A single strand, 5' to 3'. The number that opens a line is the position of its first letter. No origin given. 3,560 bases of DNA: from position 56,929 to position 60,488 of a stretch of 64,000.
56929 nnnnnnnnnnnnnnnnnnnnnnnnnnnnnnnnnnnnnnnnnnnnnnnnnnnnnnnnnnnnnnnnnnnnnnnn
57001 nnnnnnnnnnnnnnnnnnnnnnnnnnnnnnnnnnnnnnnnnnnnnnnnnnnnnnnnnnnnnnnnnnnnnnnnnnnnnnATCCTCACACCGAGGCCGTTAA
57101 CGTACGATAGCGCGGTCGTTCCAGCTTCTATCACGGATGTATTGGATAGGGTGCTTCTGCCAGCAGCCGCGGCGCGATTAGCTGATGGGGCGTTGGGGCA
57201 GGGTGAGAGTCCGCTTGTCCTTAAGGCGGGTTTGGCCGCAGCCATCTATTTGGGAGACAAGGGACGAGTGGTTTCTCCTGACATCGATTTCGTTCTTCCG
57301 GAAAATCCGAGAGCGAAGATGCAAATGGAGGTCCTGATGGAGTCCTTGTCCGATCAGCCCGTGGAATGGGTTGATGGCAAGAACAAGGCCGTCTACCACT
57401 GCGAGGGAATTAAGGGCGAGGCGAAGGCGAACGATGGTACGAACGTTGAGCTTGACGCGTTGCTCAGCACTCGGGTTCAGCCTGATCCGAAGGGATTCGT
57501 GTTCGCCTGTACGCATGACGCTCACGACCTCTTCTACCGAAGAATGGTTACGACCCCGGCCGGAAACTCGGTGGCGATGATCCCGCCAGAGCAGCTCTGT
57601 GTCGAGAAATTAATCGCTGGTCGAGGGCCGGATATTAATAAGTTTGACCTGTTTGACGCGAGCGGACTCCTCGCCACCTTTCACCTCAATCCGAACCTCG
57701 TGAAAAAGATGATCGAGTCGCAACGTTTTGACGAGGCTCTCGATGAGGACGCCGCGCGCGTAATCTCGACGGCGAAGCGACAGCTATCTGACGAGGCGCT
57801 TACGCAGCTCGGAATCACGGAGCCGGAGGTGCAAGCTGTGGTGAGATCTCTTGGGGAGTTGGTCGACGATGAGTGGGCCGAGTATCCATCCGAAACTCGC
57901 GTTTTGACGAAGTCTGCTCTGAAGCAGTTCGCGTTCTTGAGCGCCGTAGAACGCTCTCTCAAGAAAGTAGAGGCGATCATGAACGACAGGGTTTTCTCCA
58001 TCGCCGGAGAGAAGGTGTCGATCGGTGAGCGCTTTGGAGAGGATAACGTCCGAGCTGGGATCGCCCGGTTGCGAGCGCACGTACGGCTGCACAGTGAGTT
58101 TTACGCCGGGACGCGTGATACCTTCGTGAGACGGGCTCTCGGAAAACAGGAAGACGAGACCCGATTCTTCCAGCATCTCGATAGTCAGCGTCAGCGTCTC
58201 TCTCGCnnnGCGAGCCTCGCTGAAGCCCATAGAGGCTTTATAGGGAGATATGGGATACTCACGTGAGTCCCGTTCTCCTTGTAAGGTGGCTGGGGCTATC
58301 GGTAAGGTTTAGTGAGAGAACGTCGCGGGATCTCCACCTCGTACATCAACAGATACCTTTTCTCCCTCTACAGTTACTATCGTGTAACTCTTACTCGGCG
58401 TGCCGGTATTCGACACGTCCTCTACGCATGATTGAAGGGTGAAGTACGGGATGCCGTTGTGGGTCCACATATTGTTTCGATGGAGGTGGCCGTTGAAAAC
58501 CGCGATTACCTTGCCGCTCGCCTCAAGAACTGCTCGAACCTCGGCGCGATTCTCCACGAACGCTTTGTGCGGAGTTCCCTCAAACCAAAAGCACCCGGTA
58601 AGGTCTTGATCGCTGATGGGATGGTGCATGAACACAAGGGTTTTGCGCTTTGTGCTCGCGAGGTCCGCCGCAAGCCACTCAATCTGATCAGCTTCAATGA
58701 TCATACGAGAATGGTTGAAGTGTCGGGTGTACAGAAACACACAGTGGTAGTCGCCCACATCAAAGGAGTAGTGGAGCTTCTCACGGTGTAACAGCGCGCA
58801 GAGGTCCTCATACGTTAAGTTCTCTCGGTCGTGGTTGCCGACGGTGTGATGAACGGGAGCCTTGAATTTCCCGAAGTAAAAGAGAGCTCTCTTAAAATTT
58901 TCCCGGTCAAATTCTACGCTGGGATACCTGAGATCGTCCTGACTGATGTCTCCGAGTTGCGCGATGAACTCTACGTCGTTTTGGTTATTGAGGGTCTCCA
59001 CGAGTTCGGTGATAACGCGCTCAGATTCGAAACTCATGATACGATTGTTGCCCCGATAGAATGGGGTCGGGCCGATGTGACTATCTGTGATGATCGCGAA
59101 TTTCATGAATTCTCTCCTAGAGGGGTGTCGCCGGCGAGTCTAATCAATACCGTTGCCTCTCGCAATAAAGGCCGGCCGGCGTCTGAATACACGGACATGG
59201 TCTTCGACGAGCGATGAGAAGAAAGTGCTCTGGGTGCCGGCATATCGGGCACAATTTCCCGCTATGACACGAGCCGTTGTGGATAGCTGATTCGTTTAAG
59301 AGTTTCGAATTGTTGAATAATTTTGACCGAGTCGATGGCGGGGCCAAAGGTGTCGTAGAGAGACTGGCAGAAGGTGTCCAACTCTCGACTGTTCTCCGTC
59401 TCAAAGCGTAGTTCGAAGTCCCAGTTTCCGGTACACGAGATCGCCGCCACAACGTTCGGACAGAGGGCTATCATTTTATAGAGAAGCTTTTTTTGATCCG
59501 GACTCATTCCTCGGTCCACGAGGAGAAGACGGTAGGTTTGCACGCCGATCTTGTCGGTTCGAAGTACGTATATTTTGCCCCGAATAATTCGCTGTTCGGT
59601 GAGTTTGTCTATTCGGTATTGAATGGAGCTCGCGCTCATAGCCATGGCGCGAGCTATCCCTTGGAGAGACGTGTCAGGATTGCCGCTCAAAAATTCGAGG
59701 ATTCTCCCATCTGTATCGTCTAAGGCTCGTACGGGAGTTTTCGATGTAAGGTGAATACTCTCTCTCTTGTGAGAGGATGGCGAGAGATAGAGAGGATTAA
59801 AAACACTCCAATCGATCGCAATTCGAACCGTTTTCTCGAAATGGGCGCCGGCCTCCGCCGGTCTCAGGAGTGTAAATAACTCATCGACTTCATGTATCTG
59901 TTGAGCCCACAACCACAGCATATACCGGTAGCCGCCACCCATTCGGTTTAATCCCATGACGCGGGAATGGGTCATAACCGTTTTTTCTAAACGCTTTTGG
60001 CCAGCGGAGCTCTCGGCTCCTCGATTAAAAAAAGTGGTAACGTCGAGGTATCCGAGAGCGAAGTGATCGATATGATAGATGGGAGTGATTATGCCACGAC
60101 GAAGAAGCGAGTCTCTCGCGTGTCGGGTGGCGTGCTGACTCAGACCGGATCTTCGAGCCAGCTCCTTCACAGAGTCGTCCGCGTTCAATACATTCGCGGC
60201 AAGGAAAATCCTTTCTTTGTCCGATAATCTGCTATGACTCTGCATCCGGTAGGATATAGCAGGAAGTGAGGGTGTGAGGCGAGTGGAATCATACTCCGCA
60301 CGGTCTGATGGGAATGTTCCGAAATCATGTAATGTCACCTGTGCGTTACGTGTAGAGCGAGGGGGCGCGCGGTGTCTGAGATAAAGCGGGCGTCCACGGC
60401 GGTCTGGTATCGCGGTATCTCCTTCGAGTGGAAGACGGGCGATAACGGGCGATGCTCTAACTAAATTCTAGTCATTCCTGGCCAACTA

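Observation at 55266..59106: Cluster of a HAD-IIA phosphatase, a GK-like kinase/NTase-like 647-aa protein and a metallophosphoesterase: a candidate nucleotide-modifying or signalling module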

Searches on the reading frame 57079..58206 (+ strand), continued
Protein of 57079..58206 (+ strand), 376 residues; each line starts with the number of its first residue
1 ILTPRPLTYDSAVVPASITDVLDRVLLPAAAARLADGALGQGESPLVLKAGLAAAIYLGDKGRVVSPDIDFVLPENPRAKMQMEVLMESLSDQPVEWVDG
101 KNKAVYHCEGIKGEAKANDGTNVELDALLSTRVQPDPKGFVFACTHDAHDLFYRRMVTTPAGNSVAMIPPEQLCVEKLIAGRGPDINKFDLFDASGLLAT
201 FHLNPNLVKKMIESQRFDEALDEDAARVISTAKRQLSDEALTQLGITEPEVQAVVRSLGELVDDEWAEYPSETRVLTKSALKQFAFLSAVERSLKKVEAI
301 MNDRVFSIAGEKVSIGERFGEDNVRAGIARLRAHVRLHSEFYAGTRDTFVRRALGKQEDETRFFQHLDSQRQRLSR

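Call 74: fold_search(model_id=the predicted structure, library=pdb)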
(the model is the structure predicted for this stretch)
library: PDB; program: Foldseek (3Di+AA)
matches with E <= 10: 667; with E <= 0.001: 10
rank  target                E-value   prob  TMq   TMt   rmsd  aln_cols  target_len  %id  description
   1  6y56                  2.3e-05  1.00  0.27  0.33  18.1       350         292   15  MenT4, nucleotidyltransferase toxin Rv2826c from Mycobacterium tuberculosis H37Rv (released 2020-09-16)
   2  7c46                  5.4e-05  1.00  0.32  0.39  13.0       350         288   12  Crystal Structure of Rv1045 toxin point variant K189A (released 2021-05-26)
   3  6j7q                  1.3e-04  1.00  0.30  0.38  14.3       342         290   11  Crystal structure of toxin TglT (unusual type guanylyltransferase-like toxin, Rv1045) mutant S78A from Mycobacterium tub (released 2020-05-13)
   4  8xhr_A                1.4e-04  1.00  0.33  0.41  12.8       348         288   13  Crystal structure of Mycobacterium tuberculosis MenT3 bound with CTP (released 2024-02-28)
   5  6j7n                  1.7e-04  1.00  0.28  0.35  14.0       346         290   11  Crystal structure of toxin TglT (unusual type guanylyltransferase-like toxin, Rv1045) mutant D82A co-expressed with TakA (released 2020-05-13)
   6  6y5u                  2.7e-04  1.00  0.34  0.42  12.9       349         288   15  MenT3 (aka TglT), nucleotidyltransferase toxin Rv1045 from Mycobacterium tuberculosis (released 2020-09-16)
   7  6j7r                  3.1e-04  0.96  0.25  0.30  15.9       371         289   13  Crystal structure of toxin TglT (unusual type guanylyltransferase-like toxin, Rv1045) mutant S78A co-expressed with TakA (released 2020-05-13)
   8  6j7s                  3.5e-04  1.00  0.30  0.37  13.1       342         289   14  Crystal structure of toxin TglT (unusual type guanylyltransferase-like toxin, Rv1045) wild type protein from Mycobacteri (released 2020-05-13)
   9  6j7p                  3.9e-04  0.99  0.29  0.36  14.4       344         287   12  Crystal structure of toxin TglT (unusual type guanylyltransferase-like toxin, Rv1045) mutant E146Q co-expressed with Tak (released 2020-05-13)
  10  6j7o                  4.9e-04  1.00  0.31  0.38  12.4       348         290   14  Crystal structure of toxin TglT (unusual type guanylyltransferase-like toxin, Rv1045) mutant E146Q from Mycobacterium tu (released 2020-05-13)
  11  3hj4_B                1.1e-02  0.25  0.18  0.18  19.6       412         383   10  Minor Editosome-Associated TUTase 1 (released 2010-05-12)
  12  6p82_B                1.5e-02  0.21  0.16  0.19  19.5       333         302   11  Structure of P. aeruginosa ATCC27853 CdnD, Apo form 1 (released 2019-12-25)
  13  4nxu_C                1.9e-02  0.15  0.15  0.17  20.0       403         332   11  Crystal structure of the cytosolic domain of human MiD51 (released 2013-12-25)
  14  4x4u_A                2.5e-02  0.38  0.19  0.17  19.4       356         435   13  Crystal structure of the A.fulgidus CCA-adding enzyme in complex with a human MenBeta minihelix ending in CCACC (released 2015-02-11)
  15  4nxt_B                3.1e-02  0.21  0.20  0.22  19.3       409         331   12  Crystal structure of the cytosolic domain of human MiD51 (released 2013-12-25)
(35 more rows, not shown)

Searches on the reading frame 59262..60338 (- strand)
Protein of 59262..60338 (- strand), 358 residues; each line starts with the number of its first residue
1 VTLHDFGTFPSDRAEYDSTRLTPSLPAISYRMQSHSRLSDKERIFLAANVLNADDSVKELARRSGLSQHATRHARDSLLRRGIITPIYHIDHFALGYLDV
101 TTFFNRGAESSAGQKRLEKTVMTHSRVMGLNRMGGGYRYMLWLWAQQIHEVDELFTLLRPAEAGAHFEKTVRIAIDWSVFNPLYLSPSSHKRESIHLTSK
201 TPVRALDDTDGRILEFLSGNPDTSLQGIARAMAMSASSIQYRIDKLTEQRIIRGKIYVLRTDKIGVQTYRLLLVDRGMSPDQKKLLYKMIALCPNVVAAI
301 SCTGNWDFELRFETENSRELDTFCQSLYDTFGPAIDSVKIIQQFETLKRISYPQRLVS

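Call 3: search_protein_families(library=pfam, proteins=[window:59262-60338:-], max_evalue=0.01)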
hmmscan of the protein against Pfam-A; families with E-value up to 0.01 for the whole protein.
window:59262-60338:- (358 aa): 9 families
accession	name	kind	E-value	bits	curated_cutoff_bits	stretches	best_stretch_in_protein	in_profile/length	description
PF13412.12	HTH_24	-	2.8e-13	49.7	21.9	1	206-253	1-48/48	Winged helix-turn-helix DNA-binding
PF13404.12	HTH_AsnC-type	-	5.2e-11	42.6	27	1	206-246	1-41/42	AsnC-type helix-turn-helix domain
PF12802.13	MarR_2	-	2.5e-10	40.8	27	1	207-253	4-51/61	MarR family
PF01037.27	AsnC_trans_reg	-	3.6e-08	33.6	25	1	288-328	16-57/73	Lrp/AsnC ligand binding domain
PF01047.28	MarR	-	0.00028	21.1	24.6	0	209-249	4-44/59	MarR family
PF09339.16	HTH_IclR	-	0.0003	20.9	22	0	212-253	7-49/52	IclR helix-turn-helix domain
PF12840.13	HTH_20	-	0.0013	19.1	27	0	208-253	4-49/51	Helix-turn-helix domain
PF13730.12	HTH_36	-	0.0013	18.9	25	0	224-252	27-55/55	Helix-turn-helix domain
PF01527.26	HTH_Tnp_1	-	0.0096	16.6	24.1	0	32-71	1-40/75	Transposase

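Call 4: search_protein_families(library=ncbifam, proteins=[window:59262-60338:-], max_evalue=0.01)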
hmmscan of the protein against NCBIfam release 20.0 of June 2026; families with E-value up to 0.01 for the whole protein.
window:59262-60338:- (358 aa): 6 families
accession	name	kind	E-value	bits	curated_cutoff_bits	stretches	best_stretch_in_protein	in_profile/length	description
NF053758.1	ChrTpTrnRegChrS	equivalog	8.5e-12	45.1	250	1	200-332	6-137/158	chromate efflux transcriptional regulator ChrS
NF040947.1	trans_reg_LysM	equivalog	9.6e-10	38.4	180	1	206-320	1-111/136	HTH-type transcriptional regulator LysM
NF008384.0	PRK11179.1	equivalog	3.3e-09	36.7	227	1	205-347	6-140/153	transcriptional regulator AsnC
NF040820.1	trans_reg_LrpA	equivalog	5.3e-07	29.6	250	1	206-274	2-70/141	HTH-type transcriptional regulator LrpA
TIGR04176.1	MarR_EPS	equivalog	0.0012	18.9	88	0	207-265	3-61/105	MarR family EPS-associated transcriptional regulator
TIGR01884.1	cas_HTH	subfamily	0.0043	16.5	60.2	0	194-255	128-189/202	CRISPR-associated CARF protein Csa3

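Call 6: search_protein_families(library=padloc, proteins=[window:59262-60338:-], max_evalue=0.01)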
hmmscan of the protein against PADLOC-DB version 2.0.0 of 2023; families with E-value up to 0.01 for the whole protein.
window:59262-60338:- (358 aa): 9 families
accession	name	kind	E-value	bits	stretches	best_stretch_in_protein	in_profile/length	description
PDLC01434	CasR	-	2.7e-06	25.4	1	193-254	115-173/191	"CAS-I,CAS-II,CAS-III,CAS-IV,CAS-V,CAS-VI; associated_signaling"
PDLC01268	CasR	-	3.8e-06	25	1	190-255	110-170/179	"CAS-I,CAS-II,CAS-III,CAS-IV,CAS-V,CAS-VI; associated_signaling"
PDLC01866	CARF3--CARF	-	3.7e-05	21.8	1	199-255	129-186/207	-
PDLC01438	Csa3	-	9.8e-05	20.5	0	205-270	144-200/305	"CAS-I,CAS-II,CAS-III,CAS-IV,CAS-V,CAS-VI; associated_signaling"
PDLC01879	CARF3--CARF_TM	-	0.00046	17.9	1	184-254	133-202/222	-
PDLC01044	Csa3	-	0.00067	17.6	0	34-84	130-179/194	Type I-A associated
PDLC01850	CARF3--CARF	-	0.00091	17.1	0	184-252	118-189/209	-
PDLC01848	CARF3--CARF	-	0.0012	16.6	0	200-255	129-182/197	-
PDLC01852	CARF3--CARF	-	0.0031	15.4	0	204-253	139-188/208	-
